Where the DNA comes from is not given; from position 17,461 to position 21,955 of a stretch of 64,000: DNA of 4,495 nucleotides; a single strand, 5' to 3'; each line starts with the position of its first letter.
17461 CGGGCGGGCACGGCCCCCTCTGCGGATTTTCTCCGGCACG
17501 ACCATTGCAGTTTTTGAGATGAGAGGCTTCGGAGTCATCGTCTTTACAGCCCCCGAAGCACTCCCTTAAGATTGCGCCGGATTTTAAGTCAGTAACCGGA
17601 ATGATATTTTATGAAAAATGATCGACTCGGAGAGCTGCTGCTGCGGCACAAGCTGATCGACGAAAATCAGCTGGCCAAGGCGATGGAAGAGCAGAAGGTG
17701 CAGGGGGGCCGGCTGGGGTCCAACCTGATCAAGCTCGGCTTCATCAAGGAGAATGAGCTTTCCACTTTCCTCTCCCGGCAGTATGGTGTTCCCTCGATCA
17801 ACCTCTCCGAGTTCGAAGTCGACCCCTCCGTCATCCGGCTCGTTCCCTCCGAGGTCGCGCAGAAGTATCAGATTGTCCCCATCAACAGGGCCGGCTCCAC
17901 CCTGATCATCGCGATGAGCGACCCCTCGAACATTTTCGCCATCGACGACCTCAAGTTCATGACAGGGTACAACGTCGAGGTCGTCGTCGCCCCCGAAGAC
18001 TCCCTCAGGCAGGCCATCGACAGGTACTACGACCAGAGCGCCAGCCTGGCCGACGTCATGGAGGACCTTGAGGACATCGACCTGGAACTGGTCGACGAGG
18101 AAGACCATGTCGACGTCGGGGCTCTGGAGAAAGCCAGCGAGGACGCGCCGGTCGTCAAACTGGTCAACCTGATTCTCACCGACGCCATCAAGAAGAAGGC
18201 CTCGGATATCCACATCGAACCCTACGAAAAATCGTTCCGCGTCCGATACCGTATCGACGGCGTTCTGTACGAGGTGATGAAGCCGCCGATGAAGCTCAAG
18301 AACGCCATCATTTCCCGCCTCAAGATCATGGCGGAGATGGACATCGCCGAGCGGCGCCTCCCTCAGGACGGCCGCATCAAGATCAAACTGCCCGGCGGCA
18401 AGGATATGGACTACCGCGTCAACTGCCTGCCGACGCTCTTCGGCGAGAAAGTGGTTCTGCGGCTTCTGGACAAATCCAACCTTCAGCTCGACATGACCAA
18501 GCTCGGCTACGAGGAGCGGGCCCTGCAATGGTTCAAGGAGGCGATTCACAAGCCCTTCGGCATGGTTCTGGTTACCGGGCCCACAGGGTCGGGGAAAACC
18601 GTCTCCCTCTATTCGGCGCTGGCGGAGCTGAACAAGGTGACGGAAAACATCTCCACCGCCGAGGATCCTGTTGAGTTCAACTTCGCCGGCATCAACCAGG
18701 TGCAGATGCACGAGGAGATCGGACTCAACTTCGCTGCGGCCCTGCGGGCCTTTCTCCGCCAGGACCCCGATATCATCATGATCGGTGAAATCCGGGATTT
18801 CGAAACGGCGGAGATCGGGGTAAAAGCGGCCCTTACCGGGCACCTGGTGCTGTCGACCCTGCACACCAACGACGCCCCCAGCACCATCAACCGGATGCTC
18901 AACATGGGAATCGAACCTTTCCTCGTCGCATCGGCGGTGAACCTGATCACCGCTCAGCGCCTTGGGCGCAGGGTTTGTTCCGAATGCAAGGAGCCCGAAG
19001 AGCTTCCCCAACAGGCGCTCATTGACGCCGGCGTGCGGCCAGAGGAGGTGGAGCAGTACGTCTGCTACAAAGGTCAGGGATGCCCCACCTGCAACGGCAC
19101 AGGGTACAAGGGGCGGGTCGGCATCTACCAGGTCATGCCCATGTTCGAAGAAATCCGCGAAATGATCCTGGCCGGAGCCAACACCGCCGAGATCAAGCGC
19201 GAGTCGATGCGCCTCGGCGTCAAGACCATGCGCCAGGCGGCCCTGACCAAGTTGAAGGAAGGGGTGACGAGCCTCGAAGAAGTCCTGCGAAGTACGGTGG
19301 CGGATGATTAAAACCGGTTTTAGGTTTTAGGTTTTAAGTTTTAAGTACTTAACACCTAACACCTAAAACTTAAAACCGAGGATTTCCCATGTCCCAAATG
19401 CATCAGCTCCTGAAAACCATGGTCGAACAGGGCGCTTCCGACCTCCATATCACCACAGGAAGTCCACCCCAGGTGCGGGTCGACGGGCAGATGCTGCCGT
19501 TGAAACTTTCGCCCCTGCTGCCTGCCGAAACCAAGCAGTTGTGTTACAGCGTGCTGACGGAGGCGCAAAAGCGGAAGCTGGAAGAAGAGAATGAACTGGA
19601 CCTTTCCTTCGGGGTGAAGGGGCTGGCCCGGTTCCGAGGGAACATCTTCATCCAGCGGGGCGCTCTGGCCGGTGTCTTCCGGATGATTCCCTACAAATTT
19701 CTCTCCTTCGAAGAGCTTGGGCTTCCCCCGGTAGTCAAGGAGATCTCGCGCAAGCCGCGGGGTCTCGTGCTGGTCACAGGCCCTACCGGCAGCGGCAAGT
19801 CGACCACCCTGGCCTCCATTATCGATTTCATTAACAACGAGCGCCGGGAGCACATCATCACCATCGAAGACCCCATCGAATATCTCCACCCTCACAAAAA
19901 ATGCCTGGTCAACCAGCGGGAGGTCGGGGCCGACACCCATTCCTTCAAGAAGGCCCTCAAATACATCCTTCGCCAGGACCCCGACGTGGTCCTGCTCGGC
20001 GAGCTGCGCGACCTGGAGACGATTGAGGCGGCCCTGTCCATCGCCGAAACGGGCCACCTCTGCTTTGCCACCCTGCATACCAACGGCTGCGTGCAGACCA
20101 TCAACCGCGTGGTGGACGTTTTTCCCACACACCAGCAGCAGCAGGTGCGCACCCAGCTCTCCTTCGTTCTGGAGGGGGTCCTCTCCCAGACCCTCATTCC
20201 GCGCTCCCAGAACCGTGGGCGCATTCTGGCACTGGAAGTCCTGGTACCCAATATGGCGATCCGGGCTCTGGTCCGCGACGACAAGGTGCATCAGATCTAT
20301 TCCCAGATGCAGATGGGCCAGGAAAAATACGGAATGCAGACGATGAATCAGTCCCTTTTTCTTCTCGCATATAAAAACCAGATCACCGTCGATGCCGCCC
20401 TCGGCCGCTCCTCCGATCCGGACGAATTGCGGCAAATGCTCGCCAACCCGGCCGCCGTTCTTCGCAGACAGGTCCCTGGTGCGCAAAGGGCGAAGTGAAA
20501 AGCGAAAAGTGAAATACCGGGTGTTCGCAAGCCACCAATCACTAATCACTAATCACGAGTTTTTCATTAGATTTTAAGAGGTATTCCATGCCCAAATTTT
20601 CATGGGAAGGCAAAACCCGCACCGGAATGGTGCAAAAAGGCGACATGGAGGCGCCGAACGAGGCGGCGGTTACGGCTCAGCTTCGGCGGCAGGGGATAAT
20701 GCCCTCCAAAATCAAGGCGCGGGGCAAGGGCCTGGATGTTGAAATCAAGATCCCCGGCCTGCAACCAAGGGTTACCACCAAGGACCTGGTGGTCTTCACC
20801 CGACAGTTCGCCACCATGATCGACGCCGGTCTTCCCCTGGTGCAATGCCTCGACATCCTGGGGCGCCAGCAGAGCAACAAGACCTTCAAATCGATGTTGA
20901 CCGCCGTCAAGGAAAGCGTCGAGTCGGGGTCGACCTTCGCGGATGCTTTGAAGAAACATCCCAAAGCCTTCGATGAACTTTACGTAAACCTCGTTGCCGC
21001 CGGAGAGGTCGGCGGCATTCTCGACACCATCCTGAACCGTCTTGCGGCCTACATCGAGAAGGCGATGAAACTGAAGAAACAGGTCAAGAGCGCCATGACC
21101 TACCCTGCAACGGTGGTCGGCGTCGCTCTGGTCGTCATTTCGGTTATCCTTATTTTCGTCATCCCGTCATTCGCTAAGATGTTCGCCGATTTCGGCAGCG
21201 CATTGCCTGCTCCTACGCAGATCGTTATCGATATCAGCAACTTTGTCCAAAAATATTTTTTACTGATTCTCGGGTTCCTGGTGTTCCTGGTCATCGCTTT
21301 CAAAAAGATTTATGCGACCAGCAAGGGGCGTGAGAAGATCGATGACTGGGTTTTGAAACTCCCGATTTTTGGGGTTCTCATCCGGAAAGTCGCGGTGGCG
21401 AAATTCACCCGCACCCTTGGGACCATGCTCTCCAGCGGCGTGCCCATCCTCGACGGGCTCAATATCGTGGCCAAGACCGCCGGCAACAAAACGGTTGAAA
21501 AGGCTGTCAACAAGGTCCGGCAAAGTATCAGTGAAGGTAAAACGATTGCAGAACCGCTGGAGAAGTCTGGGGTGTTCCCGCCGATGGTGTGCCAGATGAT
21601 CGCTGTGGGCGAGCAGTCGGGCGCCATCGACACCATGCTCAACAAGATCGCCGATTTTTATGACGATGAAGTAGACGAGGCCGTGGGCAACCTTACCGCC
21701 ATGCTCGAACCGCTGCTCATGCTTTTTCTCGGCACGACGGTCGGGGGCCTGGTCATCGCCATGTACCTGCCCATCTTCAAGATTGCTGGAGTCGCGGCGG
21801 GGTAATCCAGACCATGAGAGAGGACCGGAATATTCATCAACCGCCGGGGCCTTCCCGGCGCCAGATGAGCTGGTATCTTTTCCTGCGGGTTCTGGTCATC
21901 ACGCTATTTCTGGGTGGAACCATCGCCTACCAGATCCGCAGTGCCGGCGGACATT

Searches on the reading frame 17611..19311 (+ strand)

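Call 79: search_protein_families(library=pfam, proteins=[window:17611-19311:+], max_evalue=0.001)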
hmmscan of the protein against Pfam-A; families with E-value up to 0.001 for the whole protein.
window:17611-19311:+ (566 aa): 2 families
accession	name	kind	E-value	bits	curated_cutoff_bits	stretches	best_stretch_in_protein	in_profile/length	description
PF00437.27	T2SSE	-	5.1e-143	476.6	24.9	1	175-560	2-370/370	Type II/IV secretion system protein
PF05157.20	MshEN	-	3.8e-28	97.7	23.1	1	58-144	1-88/90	MshEN domain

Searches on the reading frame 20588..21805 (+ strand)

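Call 79: search_protein_families(library=pfam, proteins=[window:20588-21805:+], max_evalue=0.001)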
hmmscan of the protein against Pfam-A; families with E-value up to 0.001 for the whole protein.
window:20588-21805:+ (405 aa): 1 family
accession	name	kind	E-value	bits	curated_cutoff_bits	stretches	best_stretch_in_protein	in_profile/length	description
PF00482.28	T2SSF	-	1.6e-68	228.8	25.2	2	70-193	1-125/125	Type II secretion system (T2SS), protein F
